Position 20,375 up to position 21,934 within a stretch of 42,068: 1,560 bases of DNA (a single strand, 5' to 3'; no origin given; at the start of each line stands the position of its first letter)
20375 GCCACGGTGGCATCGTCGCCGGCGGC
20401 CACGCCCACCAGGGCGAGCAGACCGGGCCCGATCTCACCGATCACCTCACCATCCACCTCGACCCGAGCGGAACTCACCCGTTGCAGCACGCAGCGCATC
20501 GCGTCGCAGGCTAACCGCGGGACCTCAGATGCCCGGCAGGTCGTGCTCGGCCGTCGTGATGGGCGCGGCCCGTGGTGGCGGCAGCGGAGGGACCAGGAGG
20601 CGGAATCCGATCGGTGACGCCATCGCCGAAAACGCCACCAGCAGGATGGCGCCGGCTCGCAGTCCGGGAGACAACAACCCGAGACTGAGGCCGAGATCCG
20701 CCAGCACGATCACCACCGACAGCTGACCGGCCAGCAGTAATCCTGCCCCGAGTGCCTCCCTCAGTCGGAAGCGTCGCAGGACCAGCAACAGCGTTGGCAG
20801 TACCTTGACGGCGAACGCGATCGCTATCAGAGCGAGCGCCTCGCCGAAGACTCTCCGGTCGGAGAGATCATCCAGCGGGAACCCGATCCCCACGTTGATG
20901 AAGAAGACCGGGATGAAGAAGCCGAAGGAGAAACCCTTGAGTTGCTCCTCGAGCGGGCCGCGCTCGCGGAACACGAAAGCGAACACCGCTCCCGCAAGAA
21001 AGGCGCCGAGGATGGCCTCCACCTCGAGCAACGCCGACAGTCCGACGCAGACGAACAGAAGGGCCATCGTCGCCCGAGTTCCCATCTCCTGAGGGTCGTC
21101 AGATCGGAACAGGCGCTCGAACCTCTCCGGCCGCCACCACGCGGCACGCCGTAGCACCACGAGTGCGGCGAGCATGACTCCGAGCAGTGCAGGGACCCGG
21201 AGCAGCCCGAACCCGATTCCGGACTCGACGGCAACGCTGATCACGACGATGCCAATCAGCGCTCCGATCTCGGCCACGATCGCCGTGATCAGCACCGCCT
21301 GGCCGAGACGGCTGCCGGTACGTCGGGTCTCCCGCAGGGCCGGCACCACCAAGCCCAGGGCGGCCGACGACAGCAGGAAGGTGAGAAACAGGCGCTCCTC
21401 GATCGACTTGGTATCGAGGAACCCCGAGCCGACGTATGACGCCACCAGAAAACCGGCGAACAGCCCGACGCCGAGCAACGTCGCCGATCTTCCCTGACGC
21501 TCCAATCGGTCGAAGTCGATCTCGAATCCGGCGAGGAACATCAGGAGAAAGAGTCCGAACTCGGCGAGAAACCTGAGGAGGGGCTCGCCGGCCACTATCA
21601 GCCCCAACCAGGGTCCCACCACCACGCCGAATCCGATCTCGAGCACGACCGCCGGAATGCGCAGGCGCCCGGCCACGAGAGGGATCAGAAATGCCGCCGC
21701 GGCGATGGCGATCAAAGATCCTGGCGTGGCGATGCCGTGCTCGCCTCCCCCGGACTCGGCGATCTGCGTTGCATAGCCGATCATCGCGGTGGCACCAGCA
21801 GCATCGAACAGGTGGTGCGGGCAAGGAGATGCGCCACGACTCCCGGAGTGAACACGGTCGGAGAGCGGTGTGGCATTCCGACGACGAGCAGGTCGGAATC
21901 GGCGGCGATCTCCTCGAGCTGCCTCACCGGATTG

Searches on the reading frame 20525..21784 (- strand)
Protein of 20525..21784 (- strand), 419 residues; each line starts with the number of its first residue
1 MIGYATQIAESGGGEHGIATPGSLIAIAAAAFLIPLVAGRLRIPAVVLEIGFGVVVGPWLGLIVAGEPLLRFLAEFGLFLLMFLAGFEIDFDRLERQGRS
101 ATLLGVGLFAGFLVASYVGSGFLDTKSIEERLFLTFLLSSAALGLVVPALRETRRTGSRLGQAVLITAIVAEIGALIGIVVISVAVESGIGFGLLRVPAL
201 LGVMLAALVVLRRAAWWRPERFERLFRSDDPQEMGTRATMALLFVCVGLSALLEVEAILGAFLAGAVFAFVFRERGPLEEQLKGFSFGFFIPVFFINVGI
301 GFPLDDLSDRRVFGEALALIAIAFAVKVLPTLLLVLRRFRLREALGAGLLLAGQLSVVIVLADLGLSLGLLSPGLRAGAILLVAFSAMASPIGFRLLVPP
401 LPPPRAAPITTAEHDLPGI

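Call 16: find_encoding_contigs(protein=window:20525-21784:-, flank=2000, max_places=4)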
Protein window:20525-21784:- (419 aa): 1 contig read that carries it; 1 place shown.
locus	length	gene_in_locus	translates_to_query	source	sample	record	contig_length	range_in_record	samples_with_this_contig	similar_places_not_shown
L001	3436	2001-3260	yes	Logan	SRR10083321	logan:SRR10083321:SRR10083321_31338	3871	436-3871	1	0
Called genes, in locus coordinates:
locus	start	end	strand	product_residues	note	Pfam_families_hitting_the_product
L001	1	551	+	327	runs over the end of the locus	?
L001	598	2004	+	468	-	PF02254:TrkA_N, PF02080:TrkA_C, PF00582:Usp (weak)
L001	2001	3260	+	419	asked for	PF00999:Na_H_Exchanger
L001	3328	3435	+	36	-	?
